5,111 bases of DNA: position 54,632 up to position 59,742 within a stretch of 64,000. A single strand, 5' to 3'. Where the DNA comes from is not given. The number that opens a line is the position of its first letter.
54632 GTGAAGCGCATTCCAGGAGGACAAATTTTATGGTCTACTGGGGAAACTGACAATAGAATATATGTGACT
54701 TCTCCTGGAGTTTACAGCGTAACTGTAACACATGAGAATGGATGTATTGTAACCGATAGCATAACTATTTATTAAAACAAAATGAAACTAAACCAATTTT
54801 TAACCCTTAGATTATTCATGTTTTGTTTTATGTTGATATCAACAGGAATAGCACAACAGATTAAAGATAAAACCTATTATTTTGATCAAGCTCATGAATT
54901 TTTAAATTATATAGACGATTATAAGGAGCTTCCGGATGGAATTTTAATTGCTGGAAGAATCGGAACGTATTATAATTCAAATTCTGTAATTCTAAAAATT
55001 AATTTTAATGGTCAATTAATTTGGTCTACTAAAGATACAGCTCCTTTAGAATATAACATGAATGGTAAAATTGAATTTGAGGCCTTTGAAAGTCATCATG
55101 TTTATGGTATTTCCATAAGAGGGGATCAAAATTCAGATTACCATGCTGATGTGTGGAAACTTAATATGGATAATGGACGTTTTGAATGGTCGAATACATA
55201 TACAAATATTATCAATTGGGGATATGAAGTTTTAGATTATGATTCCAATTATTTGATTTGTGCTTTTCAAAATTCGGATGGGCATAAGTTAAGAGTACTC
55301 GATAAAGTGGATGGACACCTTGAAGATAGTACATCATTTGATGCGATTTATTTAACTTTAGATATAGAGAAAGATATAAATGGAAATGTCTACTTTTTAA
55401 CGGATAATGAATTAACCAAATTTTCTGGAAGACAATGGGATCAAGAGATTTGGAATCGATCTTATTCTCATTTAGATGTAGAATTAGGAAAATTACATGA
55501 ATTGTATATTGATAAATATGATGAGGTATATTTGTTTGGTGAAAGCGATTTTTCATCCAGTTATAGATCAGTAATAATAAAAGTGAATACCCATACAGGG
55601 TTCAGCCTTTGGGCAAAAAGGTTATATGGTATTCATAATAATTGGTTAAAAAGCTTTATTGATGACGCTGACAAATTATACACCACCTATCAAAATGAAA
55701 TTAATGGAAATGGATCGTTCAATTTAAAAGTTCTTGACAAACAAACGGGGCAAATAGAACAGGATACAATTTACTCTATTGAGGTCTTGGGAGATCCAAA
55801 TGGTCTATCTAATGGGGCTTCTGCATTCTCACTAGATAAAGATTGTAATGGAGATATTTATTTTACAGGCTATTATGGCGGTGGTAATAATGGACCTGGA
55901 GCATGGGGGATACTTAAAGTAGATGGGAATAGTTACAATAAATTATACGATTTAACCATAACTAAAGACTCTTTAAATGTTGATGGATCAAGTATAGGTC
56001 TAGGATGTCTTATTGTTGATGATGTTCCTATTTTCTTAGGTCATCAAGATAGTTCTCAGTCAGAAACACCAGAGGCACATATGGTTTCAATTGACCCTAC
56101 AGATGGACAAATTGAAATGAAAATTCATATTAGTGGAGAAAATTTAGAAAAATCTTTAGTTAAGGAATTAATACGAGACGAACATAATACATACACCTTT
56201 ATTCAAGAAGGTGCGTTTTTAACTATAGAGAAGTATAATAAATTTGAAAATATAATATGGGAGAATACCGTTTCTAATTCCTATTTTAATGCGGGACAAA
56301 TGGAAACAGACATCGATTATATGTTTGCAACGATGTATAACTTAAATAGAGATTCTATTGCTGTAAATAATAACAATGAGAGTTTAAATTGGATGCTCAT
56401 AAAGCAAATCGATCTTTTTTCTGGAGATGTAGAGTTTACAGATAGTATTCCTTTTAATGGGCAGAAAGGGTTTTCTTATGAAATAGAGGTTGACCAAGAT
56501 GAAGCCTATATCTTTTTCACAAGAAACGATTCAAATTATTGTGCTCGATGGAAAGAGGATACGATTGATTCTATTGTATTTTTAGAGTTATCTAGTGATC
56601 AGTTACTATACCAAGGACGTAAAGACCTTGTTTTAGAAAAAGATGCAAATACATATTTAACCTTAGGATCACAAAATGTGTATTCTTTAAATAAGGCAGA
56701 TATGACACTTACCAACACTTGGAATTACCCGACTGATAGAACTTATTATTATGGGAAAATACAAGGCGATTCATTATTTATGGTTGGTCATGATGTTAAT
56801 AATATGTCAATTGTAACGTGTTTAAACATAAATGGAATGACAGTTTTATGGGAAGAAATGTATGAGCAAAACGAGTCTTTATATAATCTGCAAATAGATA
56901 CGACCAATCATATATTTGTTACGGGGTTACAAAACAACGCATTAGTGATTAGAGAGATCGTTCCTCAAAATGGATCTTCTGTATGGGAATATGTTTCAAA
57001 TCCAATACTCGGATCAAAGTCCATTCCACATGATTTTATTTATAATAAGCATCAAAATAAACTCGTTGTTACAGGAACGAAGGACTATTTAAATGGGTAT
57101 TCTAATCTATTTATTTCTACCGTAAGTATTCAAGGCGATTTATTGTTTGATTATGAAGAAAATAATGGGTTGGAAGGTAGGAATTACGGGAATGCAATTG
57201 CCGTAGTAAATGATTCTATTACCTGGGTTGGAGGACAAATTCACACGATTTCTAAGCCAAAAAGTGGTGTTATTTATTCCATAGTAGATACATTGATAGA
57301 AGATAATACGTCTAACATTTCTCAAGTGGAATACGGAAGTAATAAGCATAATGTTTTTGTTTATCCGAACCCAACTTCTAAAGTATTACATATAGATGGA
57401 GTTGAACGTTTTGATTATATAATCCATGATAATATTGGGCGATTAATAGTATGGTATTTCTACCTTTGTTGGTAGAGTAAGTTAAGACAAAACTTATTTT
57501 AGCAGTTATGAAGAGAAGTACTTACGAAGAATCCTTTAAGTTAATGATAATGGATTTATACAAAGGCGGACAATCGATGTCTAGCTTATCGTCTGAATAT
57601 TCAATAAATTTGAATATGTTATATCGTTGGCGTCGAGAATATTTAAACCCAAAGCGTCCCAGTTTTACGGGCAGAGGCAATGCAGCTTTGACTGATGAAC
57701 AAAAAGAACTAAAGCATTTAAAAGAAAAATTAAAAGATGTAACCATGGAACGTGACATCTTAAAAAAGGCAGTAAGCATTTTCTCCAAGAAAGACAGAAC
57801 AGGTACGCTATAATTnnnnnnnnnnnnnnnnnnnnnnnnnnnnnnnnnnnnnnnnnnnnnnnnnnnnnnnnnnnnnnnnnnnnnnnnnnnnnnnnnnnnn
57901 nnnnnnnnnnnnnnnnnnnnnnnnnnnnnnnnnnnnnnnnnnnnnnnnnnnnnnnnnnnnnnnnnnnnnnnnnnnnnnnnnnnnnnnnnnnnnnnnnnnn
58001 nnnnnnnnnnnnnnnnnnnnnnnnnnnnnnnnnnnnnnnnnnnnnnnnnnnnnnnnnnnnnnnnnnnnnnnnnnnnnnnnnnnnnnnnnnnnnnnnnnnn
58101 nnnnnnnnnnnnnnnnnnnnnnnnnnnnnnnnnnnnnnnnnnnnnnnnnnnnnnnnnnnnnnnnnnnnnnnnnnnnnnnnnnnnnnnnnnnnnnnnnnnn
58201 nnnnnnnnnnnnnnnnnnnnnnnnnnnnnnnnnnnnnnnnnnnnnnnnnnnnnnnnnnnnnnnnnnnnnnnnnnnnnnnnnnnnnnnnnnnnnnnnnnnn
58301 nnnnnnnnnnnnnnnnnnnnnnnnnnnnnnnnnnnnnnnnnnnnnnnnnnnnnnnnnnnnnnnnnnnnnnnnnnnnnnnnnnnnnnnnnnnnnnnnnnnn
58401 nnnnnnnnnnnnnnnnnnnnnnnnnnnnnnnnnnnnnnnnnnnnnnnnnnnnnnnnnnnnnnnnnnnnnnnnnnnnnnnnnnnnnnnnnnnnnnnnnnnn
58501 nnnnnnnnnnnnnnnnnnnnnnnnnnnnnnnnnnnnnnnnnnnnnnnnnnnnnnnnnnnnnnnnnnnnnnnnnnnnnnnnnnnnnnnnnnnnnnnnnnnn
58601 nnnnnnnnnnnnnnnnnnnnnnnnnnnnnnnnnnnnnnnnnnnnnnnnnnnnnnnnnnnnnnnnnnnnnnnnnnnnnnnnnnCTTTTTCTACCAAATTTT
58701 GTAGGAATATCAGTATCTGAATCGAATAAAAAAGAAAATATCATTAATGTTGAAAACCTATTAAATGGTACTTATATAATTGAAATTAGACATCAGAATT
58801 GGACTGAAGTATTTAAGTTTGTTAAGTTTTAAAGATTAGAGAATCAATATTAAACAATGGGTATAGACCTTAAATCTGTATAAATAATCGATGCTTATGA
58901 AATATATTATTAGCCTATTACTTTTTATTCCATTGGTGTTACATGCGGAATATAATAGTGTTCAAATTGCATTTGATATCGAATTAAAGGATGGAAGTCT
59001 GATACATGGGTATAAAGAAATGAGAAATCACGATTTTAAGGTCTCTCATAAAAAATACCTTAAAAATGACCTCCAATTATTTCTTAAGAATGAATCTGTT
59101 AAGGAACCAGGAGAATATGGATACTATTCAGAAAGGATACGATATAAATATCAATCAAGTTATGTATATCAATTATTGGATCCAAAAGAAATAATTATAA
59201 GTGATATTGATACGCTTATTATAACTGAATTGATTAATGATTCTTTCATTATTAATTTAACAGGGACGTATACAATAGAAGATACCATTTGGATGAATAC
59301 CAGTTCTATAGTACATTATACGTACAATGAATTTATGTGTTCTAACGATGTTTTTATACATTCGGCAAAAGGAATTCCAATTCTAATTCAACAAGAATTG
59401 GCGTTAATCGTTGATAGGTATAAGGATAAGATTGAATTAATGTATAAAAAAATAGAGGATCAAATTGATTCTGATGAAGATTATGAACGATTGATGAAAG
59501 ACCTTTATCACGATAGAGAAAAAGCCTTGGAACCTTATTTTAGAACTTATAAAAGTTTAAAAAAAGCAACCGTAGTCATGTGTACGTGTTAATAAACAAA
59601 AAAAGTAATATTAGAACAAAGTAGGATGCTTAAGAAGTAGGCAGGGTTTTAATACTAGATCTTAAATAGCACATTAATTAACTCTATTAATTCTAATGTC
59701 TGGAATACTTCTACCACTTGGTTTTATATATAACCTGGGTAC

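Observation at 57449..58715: IS3-family element inserted precisely within a T9SS sorting domain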

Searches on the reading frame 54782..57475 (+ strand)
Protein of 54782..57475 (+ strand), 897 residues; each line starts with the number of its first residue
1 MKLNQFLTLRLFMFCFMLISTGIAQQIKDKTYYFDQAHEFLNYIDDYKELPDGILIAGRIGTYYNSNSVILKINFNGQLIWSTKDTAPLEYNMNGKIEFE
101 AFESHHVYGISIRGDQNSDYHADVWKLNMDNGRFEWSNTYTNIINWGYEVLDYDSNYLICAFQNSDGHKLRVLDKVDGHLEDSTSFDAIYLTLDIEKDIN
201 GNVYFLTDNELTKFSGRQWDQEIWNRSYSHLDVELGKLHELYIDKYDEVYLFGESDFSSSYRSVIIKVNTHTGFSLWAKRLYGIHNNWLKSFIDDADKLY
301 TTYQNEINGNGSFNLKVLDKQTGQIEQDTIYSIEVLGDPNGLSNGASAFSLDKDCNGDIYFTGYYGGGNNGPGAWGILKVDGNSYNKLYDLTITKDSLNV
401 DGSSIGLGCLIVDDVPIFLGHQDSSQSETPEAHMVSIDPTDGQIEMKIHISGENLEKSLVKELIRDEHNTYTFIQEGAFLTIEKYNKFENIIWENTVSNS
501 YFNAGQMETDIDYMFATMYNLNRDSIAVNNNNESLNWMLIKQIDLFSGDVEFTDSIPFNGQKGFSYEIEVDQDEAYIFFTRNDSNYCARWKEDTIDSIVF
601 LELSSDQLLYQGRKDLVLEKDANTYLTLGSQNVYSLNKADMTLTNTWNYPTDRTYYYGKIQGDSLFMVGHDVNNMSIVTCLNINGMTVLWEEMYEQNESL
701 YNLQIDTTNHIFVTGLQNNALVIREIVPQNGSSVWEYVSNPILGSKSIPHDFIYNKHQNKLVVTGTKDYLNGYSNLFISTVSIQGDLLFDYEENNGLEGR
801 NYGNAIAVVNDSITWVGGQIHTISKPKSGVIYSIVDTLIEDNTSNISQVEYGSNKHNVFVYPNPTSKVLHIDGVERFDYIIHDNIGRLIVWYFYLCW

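Call 9: find_encoding_contigs(protein=window:54782-57475:+, flank=5000, max_places=6)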
Protein window:54782-57475:+ (897 aa): no gene with exactly this product is on record in the collection.

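Call 54: search_protein_families(library=pfam, proteins=[window:54782-57451:+], max_evalue=1)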
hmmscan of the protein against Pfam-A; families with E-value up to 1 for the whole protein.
window:54782-57451:+ (890 aa): 2 families
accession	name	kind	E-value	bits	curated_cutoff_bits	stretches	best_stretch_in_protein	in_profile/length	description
PF18962.6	Por_Secre_tail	-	0.073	13.8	27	0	860-889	1-34/75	Secretion system C-terminal sorting domain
PF13964.12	Kelch_6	-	0.23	12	25.3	0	105-135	12-41/50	Kelch motif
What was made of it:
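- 54782..57451 (+): 5' part of the target gene (codons 1-890). It encodes a predicted secreted protein with an N-terminal signal-peptide-like sequence (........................|QQ) and the first half of the T9SS C-terminal sorting domain (residues 860-890). Only model positions 1-34 of 75 of PF18962 remain (call 54).
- On T9SS type A cargo (C-terminal sorting domain proteins): The present, disrupted product does not pass: 13.8 bits (call 54).
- Closest known: T9SS type A C-terminal sorting domains. Different: Only the first 34 of 75 model positions are still attached to the protein (call 54).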

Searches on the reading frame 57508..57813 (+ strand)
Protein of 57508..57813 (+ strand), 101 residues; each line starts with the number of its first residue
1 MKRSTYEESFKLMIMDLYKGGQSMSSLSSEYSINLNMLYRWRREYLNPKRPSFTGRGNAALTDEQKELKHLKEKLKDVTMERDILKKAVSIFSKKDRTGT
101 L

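Call 6: search_protein_families(library=pfam, proteins=[window:57508-57813:+], max_evalue=0.01)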
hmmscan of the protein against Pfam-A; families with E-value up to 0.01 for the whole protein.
window:57508-57813:+ (101 aa): 1 family
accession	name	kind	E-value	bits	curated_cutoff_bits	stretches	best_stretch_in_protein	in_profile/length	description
PF01527.26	HTH_Tnp_1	-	1.1e-09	38.8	24.1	1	2-75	2-74/75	Transposase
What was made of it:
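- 57508..57813 (+): orfA, 101 aa, a helix-turn-helix transposase regulatory and DNA-binding protein. PF01527 HTH_Tnp_1, E 1e-9 (call 6).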

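Call 7: search_protein_families(library=ncbifam, proteins=[window:57508-57813:+], max_evalue=0.1)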
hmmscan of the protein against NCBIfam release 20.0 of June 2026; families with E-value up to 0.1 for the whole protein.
window:57508-57813:+ (101 aa): 5 families
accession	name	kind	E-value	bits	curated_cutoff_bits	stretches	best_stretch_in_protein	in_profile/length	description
NF033516.0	transpos_IS3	equivalog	3.9e-14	52.7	160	1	10-97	2-90/369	IS3 family transposase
NF047595.1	IS66_ISRel24_TnpA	equivalog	1.9e-06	28.5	74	1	3-49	2-47/113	IS66-like element accessory protein TnpA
NF038385.1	IS66_access_TnpA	equivalog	0.00011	21.8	150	1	2-47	85-131/190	IS66-like element accessory protein TnpA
NF006928.0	PRK09413.1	subfamily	0.0057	17.2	229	1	13-91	21-103/121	IS2 repressor TnpA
NF033577.2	transpos_IS481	equivalog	0.024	14.1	224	1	11-73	2-57/284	IS481 family transposase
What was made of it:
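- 57508..57813 (+): It matches positions 2-90 of NF033516 (call 7).
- Closest known: T9SS type A C-terminal sorting domains. Same: The reconstructed tail matches the model end to end, including the YPNP start, the G-x-Y motif (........) and the basic/hydrophobic last strand (KFVKF) (calls 6, 7).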

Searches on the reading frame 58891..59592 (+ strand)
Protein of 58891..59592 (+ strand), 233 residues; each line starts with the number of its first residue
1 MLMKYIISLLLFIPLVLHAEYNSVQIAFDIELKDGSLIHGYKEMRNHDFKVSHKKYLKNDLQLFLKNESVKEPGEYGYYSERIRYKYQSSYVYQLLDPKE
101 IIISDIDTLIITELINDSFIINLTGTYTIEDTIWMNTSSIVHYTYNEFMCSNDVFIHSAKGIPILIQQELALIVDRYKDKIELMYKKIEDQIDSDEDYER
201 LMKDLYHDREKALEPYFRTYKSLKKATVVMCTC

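Call 29: search_protein_families(library=pfam, proteins=[window:58891-59592:+], max_evalue=0.001)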
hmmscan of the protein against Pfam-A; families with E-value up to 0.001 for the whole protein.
window:58891-59592:+ (233 aa): 0 families

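Call 40: list_cluster_members(proteins=[window:58891-59592:+, window:59887-60288:-, window:62014-63270:-, window:63274-63870:-, window:51230-54775:+, window:60948-61730:-, window:49103-51046:+])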
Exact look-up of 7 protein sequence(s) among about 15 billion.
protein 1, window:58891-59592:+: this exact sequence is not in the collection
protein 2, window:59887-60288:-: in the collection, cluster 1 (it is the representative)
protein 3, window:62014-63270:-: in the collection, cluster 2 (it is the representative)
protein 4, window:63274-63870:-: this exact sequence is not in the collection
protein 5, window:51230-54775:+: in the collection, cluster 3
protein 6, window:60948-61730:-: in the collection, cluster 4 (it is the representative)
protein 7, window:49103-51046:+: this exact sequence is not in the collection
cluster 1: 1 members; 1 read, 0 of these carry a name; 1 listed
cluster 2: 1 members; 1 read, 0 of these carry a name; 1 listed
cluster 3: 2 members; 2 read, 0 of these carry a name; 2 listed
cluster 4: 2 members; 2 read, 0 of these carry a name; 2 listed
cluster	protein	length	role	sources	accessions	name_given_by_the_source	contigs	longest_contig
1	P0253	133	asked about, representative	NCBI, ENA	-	-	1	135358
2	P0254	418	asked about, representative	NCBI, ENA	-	-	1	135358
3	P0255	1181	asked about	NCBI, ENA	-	-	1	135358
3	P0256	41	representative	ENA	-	-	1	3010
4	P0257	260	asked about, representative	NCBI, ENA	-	-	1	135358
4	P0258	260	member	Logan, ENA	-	-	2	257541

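Call 42: find_encoding_contigs(protein=P0258, flank=10000, max_places=4)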
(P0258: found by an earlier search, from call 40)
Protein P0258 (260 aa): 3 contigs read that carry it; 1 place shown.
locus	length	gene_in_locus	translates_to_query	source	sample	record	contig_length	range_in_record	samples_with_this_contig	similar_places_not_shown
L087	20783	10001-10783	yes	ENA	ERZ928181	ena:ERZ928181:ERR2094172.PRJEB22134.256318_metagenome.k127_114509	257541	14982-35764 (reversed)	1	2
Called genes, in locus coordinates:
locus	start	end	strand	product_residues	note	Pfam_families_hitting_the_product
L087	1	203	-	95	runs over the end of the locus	PF00581:Rhodanese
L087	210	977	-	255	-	PF02679:ComA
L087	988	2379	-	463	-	PF25058:ARM_TT21 (faint), PF00515:TPR_1 (faint), PF12895:ANAPC3 (faint), PF14559:TPR_19 (faint), PF23914:TPR_CcmH_CycH (faint), PF07719:TPR_2 (faint), PF13174:TPR_6 (faint), PF13424:TPR_12 (weak), +6 more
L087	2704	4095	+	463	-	PF02878:PGM_PMM_I, PF02879:PGM_PMM_II, PF02880:PGM_PMM_III, PF00408:PGM_PMM_IV (weak)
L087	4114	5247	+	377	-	PF00266:Aminotran_5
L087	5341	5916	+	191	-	-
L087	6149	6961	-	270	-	PF08534:Redoxin, PF00578:AhpC-TSA, PF00085:Thioredoxin (weak), PF13905:Thioredoxin_8, PF18962:Por_Secre_tail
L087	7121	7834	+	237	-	PF09844:DUF2071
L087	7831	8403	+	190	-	-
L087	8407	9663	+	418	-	-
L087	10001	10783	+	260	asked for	PF02517:Rce1-like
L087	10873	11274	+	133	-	PF13648:Lipocalin_4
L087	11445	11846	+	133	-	PF13648:Lipocalin_4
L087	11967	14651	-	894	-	PF13620:CarboxypepD_reg, PF13715:CarbopepD_reg_2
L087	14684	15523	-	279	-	PF09697:Porph_ging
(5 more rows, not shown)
